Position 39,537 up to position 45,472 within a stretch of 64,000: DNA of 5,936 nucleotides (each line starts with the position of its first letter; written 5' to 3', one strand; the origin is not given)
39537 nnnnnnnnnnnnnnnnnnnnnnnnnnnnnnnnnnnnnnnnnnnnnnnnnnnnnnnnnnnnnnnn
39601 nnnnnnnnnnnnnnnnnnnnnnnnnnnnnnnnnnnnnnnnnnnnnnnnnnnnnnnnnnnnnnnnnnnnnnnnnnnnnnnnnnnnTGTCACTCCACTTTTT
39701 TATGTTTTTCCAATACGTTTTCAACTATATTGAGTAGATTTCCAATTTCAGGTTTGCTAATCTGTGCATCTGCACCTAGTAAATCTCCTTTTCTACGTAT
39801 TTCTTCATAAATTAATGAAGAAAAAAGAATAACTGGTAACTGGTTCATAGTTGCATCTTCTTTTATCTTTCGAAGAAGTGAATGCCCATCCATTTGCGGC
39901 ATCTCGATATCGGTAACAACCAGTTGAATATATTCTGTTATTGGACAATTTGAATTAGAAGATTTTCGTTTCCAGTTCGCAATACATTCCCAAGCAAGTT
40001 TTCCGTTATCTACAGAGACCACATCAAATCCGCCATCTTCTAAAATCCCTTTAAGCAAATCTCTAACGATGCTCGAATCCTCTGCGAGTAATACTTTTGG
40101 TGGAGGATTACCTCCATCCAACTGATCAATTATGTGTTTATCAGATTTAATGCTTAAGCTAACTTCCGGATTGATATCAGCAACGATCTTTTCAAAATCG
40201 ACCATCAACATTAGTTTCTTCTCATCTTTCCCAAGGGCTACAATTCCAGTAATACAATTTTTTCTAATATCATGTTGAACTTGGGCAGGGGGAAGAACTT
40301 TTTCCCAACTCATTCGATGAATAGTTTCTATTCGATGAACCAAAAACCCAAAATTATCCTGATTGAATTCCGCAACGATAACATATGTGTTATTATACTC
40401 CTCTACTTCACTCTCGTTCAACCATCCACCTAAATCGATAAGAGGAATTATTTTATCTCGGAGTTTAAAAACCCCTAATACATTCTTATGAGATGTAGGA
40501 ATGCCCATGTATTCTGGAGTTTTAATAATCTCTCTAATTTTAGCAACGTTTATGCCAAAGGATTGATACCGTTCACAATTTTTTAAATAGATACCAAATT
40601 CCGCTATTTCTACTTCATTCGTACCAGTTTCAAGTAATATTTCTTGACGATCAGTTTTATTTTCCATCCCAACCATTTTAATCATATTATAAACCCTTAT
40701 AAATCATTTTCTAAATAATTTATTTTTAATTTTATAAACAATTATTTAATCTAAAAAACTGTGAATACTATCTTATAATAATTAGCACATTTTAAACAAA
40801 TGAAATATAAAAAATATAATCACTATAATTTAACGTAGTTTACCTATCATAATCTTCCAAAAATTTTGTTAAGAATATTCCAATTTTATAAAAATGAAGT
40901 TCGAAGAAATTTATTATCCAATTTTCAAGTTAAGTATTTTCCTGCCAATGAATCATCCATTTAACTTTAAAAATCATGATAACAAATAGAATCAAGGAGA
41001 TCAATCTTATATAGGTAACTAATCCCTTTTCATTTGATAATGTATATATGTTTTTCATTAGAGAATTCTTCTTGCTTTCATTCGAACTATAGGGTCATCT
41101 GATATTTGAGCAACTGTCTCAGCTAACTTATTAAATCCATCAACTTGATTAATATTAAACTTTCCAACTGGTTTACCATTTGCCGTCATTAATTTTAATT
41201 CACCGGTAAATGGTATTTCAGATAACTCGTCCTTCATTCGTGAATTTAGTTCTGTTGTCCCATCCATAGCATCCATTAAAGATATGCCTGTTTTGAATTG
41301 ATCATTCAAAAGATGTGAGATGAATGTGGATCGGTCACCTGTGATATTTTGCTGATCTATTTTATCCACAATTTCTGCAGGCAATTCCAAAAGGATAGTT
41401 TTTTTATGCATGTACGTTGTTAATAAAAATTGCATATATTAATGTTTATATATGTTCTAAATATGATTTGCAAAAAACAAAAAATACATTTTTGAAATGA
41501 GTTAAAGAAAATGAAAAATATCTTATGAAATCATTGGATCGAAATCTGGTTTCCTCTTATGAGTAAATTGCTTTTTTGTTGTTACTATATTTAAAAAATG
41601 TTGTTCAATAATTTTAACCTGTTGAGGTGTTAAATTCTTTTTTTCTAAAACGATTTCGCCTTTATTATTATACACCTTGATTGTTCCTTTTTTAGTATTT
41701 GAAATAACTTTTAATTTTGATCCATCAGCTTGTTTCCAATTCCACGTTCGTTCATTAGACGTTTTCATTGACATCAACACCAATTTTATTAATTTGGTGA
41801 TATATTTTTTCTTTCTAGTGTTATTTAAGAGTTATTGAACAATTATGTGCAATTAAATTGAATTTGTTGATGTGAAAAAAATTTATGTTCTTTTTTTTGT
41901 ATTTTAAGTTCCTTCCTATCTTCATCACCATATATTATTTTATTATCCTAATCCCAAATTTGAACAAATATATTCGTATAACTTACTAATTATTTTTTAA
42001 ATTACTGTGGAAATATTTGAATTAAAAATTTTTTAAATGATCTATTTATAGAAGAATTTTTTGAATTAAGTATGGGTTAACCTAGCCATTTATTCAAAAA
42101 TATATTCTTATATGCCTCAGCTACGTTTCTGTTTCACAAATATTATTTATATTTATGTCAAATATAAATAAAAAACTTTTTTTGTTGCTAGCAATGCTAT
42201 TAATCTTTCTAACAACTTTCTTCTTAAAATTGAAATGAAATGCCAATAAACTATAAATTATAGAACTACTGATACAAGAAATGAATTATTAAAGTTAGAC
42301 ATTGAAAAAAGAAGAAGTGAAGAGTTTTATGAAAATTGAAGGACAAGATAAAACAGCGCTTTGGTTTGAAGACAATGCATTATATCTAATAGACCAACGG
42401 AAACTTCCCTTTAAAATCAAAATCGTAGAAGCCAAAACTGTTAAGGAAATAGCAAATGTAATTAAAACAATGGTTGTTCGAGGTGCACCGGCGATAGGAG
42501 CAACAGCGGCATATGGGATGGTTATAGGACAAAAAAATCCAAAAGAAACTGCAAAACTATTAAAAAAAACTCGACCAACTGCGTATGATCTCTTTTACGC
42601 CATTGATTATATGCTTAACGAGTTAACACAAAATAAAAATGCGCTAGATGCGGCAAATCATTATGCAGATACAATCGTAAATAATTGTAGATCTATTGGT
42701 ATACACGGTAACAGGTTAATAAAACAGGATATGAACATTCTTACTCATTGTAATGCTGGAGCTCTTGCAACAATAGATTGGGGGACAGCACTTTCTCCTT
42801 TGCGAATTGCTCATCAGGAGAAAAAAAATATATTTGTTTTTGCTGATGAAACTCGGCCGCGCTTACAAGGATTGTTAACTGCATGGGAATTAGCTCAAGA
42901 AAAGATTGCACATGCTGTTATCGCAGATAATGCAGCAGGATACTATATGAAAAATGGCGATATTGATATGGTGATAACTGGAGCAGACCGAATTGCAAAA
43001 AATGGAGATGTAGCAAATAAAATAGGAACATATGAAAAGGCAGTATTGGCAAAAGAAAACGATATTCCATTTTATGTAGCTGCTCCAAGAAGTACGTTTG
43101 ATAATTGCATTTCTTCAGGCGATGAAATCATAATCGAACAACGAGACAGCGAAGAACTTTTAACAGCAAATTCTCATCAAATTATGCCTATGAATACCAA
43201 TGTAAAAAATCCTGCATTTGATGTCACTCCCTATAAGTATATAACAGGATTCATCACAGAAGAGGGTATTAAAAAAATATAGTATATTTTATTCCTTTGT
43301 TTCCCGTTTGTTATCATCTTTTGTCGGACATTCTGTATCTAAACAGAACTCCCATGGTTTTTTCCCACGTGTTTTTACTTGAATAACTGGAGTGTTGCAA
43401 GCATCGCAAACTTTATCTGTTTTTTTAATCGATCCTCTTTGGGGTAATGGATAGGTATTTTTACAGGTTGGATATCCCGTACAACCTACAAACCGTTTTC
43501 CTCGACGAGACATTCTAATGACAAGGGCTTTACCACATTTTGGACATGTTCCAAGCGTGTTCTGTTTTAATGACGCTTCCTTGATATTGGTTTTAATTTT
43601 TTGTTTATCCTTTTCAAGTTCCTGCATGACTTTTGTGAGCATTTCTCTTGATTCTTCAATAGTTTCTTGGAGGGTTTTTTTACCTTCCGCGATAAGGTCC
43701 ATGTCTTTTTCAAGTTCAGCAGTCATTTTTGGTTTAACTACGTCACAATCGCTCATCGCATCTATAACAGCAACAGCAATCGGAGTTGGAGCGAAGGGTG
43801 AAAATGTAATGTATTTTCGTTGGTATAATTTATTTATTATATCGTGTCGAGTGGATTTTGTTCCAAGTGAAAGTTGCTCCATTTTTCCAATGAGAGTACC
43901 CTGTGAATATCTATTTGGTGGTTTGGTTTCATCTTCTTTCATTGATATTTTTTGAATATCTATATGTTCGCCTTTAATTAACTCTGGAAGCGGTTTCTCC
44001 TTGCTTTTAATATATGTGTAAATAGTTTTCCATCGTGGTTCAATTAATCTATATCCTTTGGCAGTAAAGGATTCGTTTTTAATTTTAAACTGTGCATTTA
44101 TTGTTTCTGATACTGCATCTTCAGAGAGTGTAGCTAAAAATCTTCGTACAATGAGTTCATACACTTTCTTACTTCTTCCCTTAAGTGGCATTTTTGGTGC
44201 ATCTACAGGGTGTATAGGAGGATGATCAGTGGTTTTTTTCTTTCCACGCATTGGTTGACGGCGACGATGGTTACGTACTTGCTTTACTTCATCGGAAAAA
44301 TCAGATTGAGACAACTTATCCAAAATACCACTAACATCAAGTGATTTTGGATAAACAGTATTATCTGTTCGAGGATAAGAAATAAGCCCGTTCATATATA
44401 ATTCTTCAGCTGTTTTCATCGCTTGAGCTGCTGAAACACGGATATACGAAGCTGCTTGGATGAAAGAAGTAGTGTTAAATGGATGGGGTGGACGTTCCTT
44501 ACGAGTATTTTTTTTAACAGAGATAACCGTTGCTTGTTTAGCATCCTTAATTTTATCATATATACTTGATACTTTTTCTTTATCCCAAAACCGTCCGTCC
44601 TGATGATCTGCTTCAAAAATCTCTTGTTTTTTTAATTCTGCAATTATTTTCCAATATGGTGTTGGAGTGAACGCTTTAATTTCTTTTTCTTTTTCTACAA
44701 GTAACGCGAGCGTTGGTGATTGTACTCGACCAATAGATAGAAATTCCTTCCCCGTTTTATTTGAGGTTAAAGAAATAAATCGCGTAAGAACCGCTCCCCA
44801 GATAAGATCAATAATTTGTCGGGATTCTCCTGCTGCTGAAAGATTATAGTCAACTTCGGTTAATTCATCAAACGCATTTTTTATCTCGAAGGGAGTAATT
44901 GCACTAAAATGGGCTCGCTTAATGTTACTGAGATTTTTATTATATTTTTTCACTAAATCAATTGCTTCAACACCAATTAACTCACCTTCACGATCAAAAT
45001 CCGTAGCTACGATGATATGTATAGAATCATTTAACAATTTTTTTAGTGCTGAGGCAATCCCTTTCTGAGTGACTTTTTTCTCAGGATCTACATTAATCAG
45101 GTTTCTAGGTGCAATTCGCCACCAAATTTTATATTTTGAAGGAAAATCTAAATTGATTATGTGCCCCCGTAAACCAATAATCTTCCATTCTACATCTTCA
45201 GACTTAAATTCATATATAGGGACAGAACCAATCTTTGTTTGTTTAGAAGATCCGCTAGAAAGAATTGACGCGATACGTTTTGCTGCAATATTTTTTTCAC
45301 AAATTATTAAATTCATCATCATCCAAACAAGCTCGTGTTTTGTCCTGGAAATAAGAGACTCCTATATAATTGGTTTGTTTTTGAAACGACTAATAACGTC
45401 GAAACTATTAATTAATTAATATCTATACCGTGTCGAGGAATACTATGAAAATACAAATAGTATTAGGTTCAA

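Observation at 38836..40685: CheV-like (CheW-REC) gene translationally coupled to a soluble GHKL ATPase/histidine-kinase-like gene in an archaeon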

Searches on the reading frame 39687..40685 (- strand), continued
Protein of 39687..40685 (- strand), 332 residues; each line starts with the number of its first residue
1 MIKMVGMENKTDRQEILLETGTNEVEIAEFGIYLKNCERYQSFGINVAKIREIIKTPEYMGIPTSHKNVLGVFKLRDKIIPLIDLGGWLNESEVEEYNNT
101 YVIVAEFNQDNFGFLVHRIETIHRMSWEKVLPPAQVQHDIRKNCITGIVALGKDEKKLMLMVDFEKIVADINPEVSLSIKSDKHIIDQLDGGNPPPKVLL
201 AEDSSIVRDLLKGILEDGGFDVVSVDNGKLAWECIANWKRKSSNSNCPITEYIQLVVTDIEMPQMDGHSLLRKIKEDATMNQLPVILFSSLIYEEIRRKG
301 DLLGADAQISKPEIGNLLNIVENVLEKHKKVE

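Call 32: find_encoding_contigs(protein=P0086, flank=5000, max_places=1)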
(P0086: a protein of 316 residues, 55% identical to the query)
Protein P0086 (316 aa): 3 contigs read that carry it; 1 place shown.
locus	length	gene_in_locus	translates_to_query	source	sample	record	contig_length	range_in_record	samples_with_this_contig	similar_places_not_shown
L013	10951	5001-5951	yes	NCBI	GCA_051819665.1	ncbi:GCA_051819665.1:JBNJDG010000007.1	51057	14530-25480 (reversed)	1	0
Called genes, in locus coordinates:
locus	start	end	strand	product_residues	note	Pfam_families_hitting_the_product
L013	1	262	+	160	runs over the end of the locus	PF03975:CheD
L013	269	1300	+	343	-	PF02574:S-methyl_trans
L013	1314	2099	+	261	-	PF03705:CheR_N, PF01739:CheR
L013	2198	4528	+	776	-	PF08269:dCache_2, PF17200:sCache_2, PF17201:Cache_3-Cache_2, PF08269:dCache_2, PF17200:sCache_2, PF17201:Cache_3-Cache_2, PF00672:HAMP (weak), PF00015:MCPsignal, +1 more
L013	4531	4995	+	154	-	PF01584:CheW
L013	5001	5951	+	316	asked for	PF01584:CheW, PF00072:Response_reg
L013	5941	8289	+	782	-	PF13426:PAS_9, PF08448:PAS_4, PF00989:PAS, PF13426:PAS_9, PF08447:PAS_3, PF00989:PAS, PF08447:PAS_3, PF00989:PAS, +6 more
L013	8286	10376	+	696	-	PF00512:HisKA, PF02518:HATPase_c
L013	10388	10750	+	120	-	PF00072:Response_reg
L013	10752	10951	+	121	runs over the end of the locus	-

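Call 33: find_encoding_contigs(protein=P0097, flank=5000, max_places=1)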
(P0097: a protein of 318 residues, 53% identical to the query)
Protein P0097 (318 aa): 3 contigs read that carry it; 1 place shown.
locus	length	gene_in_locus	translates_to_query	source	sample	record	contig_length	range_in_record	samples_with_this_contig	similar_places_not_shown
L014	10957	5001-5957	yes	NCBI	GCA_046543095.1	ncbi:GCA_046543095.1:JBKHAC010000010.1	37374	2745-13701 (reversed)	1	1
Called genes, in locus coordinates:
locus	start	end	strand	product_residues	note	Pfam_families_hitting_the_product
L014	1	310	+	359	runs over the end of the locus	PF02685:Glucokinase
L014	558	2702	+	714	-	PF08269:dCache_2, PF17201:Cache_3-Cache_2, PF02743:dCache_1 (weak), PF17200:sCache_2, PF17201:Cache_3-Cache_2, PF00672:HAMP (weak), PF00015:MCPsignal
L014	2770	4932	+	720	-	PF17201:Cache_3-Cache_2, PF02743:dCache_1 (weak), PF17202:sCache_3_3, PF08269:dCache_2, PF17200:sCache_2, PF00672:HAMP, PF00015:MCPsignal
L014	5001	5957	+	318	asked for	PF01584:CheW, PF00072:Response_reg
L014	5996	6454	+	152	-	PF01584:CheW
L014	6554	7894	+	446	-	PF00015:MCPsignal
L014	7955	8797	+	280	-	PF01584:CheW, PF00072:Response_reg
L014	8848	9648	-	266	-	PF03705:CheR_N, PF01739:CheR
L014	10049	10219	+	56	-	-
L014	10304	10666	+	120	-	PF00072:Response_reg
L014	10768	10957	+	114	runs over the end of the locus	-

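Call 34: find_encoding_contigs(protein=P0106, flank=5000, max_places=1)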
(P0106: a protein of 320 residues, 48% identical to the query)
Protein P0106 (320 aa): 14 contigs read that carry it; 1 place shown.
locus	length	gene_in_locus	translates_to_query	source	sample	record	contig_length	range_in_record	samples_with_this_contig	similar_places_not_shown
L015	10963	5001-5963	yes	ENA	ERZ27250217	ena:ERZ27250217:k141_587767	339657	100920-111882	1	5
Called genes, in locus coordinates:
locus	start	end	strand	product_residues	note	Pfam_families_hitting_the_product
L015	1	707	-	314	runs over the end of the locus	PF00551:Formyl_trans_N, PF02911:Formyl_trans_C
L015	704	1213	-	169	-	PF01327:Pep_deformylase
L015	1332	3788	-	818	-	PF17764:PriA_3primeBD, PF00270:DEAD, PF04851:ResIII, PF18319:Zn_ribbon_PriA, PF00271:Helicase_C, PF18074:PriA_C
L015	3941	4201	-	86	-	PF09723:Zn_ribbon_8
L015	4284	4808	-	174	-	-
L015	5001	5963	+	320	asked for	PF01584:CheW, PF00072:Response_reg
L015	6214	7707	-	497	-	PF00239:Resolvase, PF07508:Recombinase, PF13408:Zn_ribbon_recom (weak)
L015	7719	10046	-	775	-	PF04851:ResIII, PF18766:SWI2_SNF2 (weak)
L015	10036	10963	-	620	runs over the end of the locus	PF03602:Cons_hypoth95 (faint), PF01555:N6_N4_Mtase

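Call 46: search_protein_families(library=pfam, proteins=[L013:5941-8289:+, L013:8286-10376:+], max_evalue=0.00001)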
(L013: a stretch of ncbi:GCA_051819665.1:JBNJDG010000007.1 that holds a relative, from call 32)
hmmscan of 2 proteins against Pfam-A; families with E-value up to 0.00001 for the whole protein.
L013:5941-8289:+ (782 aa): 5 families
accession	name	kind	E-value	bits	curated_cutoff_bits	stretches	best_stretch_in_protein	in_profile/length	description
PF13426.13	PAS_9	-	1.9e-59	198.8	27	4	639-737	4-103/103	PAS domain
PF00989.32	PAS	-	1.4e-49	167.3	22.6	3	504-611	3-113/113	PAS fold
PF08448.16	PAS_4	-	1.7e-42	144.6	23.1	2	138-243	2-109/110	PAS fold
PF08447.18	PAS_3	-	3.1e-36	123.9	25.6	3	524-603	2-83/89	PAS fold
PF13188.13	PAS_8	-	1.8e-28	97.8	21.8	0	7-57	3-55/65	PAS domain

L013:8286-10376:+ (696 aa): 2 families
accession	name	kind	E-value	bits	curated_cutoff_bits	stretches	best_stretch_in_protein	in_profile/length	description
PF02518.31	HATPase_c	-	1.1e-24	87.4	26.4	1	574-684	2-110/111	Histidine kinase-, DNA gyrase B-, and HSP90-like ATPase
PF00512.31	HisKA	-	8.9e-12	45.3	26.9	1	464-528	2-66/66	His Kinase A (phospho-acceptor) domain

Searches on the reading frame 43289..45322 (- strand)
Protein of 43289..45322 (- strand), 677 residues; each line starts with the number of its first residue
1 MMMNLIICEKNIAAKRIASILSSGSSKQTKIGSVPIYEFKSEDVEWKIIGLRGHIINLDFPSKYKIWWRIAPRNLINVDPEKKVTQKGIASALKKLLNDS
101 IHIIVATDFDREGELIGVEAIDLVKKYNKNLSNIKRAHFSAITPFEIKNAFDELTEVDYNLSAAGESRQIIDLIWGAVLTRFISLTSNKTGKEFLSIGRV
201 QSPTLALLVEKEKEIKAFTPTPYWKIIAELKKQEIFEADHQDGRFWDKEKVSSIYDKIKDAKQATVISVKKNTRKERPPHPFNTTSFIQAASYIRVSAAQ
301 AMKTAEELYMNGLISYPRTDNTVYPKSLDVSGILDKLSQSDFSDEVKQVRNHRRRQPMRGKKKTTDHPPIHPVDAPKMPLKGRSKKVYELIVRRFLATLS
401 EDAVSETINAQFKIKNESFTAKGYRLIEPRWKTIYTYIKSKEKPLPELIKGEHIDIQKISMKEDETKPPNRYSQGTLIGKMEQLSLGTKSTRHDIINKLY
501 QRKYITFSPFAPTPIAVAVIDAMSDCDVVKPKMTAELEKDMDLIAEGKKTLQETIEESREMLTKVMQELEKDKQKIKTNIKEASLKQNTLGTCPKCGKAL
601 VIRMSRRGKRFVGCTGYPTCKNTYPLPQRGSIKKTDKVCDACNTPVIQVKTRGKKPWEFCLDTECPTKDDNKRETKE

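Call 69: find_homologous_proteins(query=window:43289-45322:-, max_evalue=1e-30)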
Query window:43289-45322:- (677 aa): 8000 proteins with E <= 1e-30 among 8000 candidates; the best 120 are listed.
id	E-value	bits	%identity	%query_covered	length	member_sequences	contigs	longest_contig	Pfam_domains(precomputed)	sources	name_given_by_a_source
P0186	0.0e+0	1523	100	100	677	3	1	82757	PF01396.25,PF01131.26,PF01751.29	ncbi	-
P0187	0.0e+0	1303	84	100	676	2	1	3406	PF01396.25,PF01131.26,PF01751.29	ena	-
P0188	0.0e+0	1260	82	99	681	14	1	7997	PF01396.25,PF01131.26,PF01751.29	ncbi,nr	ncbi:MAG TPA: DNA topoisomerase I [Candidatus Thermoplasmatota archaeon]|nr:DNA topoisomerase I [Can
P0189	0.0e+0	1258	83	98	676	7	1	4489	PF01396.25,PF01131.26,PF01751.29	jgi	-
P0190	0.0e+0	1253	81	100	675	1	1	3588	PF01396.25,PF01131.26,PF01751.29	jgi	jgi:DNA topoisomerase-1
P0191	0.0e+0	1246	81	99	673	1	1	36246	PF01396.25,PF01131.26,PF01751.29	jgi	-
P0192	0.0e+0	1244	83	98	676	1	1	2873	PF01396.25,PF01131.26,PF01751.29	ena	-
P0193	0.0e+0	1238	80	99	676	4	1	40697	PF01396.25,PF01131.26,PF01751.29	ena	-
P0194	0.0e+0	1238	81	99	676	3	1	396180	PF01396.25,PF01131.26,PF01751.29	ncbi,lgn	-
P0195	0.0e+0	1231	79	99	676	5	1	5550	PF01396.25,PF01131.26,PF01751.29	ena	-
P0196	0.0e+0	1203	78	99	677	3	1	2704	PF01396.25,PF01131.26,PF01751.29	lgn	-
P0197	0.0e+0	1155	75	99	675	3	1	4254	PF01396.25,PF01131.26,PF01751.29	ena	-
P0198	0.0e+0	1115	73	98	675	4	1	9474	PF01396.25,PF01131.26,PF01751.29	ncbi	-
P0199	0.0e+0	1108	72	100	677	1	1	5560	PF01396.25,PF01131.26,PF01751.29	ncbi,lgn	-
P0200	0.0e+0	1089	66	98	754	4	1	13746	PF01396.25,PF01131.26,PF01751.29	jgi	-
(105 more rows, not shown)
